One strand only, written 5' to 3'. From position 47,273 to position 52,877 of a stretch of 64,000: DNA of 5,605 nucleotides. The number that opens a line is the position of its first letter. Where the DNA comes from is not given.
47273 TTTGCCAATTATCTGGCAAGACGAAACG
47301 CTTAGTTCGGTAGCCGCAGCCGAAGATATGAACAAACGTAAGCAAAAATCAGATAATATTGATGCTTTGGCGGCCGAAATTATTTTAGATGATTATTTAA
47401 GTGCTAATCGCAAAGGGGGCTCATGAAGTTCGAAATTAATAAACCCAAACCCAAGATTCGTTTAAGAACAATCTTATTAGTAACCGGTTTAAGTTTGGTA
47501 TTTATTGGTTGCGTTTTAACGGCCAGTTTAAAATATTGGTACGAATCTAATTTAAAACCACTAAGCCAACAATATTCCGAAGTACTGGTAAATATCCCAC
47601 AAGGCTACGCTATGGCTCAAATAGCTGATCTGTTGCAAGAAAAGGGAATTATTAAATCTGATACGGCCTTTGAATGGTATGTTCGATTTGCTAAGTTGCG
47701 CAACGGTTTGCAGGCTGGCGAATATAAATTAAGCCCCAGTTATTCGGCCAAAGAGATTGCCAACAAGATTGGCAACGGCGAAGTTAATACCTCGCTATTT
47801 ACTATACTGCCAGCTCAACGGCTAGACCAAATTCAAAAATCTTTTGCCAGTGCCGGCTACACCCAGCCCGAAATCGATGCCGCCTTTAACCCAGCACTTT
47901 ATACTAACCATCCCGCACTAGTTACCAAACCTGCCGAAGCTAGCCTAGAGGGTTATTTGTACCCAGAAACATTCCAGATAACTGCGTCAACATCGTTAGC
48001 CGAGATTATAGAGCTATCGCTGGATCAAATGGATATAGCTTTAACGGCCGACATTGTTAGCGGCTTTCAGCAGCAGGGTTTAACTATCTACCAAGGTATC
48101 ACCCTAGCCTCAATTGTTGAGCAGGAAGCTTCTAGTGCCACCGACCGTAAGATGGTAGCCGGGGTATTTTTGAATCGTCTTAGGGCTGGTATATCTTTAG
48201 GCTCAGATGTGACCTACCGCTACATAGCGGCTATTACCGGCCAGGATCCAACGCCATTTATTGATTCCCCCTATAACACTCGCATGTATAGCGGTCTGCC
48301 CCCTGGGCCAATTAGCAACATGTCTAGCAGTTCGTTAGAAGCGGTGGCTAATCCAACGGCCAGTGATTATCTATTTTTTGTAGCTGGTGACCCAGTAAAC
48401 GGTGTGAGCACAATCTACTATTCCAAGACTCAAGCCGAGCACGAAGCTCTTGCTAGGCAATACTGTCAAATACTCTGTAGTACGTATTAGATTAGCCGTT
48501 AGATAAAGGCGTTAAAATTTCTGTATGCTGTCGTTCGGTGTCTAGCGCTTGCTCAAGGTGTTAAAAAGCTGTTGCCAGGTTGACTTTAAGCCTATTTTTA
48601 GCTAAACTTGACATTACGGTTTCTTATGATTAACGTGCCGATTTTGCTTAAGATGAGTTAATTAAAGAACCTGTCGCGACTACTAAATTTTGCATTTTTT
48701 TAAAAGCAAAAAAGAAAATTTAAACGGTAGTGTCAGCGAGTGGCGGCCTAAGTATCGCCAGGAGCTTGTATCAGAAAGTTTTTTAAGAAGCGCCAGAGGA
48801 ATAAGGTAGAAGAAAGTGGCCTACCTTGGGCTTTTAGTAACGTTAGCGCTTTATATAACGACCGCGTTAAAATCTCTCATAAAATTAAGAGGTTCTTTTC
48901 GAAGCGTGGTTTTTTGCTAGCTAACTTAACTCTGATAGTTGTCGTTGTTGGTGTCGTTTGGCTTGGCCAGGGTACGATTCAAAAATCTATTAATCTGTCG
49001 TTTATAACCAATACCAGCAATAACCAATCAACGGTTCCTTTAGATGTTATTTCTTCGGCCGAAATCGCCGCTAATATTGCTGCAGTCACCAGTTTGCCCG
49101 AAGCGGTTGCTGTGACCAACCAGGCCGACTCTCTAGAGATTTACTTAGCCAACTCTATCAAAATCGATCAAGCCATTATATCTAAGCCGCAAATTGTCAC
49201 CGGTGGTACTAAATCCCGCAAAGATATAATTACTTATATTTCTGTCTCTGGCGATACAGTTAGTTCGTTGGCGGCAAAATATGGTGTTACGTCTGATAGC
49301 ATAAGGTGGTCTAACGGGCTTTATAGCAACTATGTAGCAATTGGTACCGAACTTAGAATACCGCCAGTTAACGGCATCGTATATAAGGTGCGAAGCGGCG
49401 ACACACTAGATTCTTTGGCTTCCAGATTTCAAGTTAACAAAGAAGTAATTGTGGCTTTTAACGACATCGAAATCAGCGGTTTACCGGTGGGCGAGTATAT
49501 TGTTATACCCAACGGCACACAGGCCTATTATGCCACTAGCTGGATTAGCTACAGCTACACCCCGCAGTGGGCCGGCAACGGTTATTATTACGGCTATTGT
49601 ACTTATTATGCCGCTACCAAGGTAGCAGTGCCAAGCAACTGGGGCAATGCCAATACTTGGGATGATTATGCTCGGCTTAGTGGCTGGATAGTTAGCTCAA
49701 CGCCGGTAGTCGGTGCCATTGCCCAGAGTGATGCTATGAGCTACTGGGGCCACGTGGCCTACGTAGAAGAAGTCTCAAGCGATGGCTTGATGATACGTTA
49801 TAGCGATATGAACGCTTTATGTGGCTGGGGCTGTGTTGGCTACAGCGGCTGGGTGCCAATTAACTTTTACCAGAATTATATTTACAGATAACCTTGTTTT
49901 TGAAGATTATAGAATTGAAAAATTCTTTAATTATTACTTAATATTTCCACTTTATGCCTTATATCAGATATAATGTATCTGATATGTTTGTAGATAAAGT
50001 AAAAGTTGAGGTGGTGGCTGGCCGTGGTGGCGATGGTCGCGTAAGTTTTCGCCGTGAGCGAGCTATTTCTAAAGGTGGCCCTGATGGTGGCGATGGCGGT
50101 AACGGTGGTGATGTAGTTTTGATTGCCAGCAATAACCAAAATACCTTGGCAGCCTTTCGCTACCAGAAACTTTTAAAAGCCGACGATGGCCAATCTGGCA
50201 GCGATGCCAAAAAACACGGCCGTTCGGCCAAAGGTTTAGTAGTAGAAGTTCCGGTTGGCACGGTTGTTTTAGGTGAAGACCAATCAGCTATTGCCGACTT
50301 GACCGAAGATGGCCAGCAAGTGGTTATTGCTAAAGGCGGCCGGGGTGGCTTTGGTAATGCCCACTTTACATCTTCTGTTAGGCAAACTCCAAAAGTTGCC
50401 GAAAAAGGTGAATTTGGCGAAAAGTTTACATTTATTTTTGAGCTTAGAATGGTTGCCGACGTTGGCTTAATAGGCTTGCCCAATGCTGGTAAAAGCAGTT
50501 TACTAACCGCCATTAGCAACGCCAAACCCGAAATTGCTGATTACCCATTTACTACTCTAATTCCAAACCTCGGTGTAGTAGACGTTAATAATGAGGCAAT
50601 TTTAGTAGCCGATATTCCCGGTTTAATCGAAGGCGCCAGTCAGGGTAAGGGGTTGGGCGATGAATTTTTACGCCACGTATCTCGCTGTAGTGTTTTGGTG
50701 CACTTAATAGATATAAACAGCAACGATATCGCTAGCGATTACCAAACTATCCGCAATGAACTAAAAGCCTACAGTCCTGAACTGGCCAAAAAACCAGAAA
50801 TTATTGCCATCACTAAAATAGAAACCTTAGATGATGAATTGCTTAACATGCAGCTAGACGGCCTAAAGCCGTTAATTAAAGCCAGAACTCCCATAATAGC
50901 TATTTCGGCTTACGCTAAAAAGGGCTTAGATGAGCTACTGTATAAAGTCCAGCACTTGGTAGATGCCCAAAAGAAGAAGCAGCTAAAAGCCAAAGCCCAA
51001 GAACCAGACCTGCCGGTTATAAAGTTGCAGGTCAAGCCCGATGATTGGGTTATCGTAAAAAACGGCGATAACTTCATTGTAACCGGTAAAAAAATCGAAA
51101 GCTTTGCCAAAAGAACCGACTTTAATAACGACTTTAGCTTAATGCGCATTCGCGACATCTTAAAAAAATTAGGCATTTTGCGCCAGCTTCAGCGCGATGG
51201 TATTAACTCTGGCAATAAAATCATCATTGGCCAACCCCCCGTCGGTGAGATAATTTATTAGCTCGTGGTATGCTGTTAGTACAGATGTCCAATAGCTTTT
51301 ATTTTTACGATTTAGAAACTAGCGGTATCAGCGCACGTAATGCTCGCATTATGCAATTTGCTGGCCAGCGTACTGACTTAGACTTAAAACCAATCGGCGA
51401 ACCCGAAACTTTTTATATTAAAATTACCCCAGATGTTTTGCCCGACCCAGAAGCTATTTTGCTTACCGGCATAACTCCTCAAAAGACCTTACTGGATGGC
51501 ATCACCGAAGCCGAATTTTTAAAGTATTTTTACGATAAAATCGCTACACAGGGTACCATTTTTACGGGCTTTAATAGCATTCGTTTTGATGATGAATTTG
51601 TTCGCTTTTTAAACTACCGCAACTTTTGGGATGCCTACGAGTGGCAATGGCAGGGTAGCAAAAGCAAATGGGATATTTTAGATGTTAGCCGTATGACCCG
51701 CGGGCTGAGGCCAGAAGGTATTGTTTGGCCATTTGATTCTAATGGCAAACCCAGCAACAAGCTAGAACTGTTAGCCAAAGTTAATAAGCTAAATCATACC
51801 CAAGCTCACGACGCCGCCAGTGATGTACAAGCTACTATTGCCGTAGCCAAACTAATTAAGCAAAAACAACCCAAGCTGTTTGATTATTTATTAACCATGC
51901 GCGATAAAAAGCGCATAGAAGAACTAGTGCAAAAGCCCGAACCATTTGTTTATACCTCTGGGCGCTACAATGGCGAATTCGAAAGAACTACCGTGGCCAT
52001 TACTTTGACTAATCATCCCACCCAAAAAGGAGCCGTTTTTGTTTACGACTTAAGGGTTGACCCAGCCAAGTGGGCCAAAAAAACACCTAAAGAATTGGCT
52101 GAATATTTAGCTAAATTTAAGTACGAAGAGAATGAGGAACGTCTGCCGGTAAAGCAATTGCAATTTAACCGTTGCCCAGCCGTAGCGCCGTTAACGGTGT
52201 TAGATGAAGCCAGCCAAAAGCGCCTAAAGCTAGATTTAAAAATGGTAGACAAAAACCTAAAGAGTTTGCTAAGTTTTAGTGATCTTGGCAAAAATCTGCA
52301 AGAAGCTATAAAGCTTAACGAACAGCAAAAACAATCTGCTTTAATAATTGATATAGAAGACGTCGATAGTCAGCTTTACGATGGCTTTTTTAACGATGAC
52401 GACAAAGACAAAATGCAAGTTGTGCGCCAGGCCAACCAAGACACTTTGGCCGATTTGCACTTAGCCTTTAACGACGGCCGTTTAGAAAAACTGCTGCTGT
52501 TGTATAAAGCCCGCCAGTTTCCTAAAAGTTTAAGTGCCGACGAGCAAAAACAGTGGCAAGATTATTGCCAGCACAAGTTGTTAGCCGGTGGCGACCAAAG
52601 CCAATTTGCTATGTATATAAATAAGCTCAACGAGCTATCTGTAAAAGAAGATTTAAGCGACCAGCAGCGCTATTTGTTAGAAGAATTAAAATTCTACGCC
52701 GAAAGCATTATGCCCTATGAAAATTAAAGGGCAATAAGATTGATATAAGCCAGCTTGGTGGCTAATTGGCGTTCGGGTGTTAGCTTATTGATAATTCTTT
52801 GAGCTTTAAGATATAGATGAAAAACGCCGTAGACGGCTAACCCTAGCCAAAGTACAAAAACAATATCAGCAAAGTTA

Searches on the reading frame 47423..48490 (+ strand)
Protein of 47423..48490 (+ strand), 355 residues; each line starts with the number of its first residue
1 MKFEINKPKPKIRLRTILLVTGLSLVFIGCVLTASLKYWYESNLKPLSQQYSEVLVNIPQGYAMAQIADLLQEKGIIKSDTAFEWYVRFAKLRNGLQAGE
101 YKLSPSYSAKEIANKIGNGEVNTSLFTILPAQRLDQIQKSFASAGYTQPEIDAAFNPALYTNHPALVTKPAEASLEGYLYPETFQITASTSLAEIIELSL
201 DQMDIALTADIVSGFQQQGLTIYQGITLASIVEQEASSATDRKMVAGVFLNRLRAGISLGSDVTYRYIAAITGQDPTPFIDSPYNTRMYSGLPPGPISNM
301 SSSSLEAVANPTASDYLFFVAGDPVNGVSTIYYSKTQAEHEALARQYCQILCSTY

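Call 80: search_protein_families(library=pfam, proteins=[window:47423-48490:+], max_evalue=0.00001)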
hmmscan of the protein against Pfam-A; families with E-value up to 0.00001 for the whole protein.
window:47423-48490:+ (355 aa): 1 family
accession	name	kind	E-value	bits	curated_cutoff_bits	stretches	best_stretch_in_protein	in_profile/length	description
PF02618.21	YceG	-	6e-71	239.6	32.4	1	56-345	1-274/275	YceG-like family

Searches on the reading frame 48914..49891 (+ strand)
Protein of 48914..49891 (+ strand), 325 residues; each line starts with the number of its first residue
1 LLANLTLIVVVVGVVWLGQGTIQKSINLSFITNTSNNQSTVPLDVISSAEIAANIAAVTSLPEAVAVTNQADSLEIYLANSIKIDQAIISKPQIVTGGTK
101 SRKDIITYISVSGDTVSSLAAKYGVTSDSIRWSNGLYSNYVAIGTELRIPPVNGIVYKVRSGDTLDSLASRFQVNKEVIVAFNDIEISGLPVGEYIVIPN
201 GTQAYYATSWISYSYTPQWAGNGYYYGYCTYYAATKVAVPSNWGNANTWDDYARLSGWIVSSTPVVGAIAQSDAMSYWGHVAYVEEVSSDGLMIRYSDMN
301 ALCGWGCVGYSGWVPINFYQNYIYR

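Call 80: search_protein_families(library=pfam, proteins=[window:48914-49891:+], max_evalue=0.00001)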
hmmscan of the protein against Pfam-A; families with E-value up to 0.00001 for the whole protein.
window:48914-49891:+ (325 aa): 3 families
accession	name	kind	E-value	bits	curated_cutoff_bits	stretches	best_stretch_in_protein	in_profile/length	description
PF01476.26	LysM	-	9.7e-19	67.5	20.9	2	112-150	5-43/43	LysM domain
PF05257.22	CHAP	-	4.7e-15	56.3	26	1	219-300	1-81/81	CHAP domain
PF23473.1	LysM3_LYK4_5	-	1.4e-08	35.1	29.3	0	106-150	3-47/48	LYK4/5 LysM3 domain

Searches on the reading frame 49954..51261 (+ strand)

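Call 80: search_protein_families(library=pfam, proteins=[window:49954-51261:+], max_evalue=0.00001)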
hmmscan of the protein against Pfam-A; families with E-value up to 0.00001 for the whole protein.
window:49954-51261:+ (435 aa): 4 families
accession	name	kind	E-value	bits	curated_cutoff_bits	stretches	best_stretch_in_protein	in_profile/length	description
PF01018.28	GTP1_OBG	-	5e-54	182.6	27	1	13-166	1-155/155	GTP1/OBG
PF01926.29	MMR_HSR1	-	6.3e-26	91.2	21.9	1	169-288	1-113/113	50S ribosome-binding GTPase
PF09269.16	DUF1967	-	1.5e-14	54.2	27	1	371-427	9-65/70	Domain of unknown function (DUF1967)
PF02421.24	FeoB_N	-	2.4e-11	43.9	27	1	170-331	3-155/156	Ferrous iron transport protein B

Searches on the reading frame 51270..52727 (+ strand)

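Call 80: search_protein_families(library=pfam, proteins=[window:51270-52727:+], max_evalue=0.00001)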
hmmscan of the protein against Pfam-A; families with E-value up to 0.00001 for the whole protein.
window:51270-52727:+ (485 aa): 2 families
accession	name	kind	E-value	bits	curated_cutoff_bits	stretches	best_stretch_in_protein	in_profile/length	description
PF08411.15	Exonuc_X-T_C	-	4.9e-63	213.2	27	1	211-478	1-268/269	Exonuclease C-terminal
PF00929.31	RNase_T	-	2.9e-15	57.6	24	1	12-192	2-163/164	Exonuclease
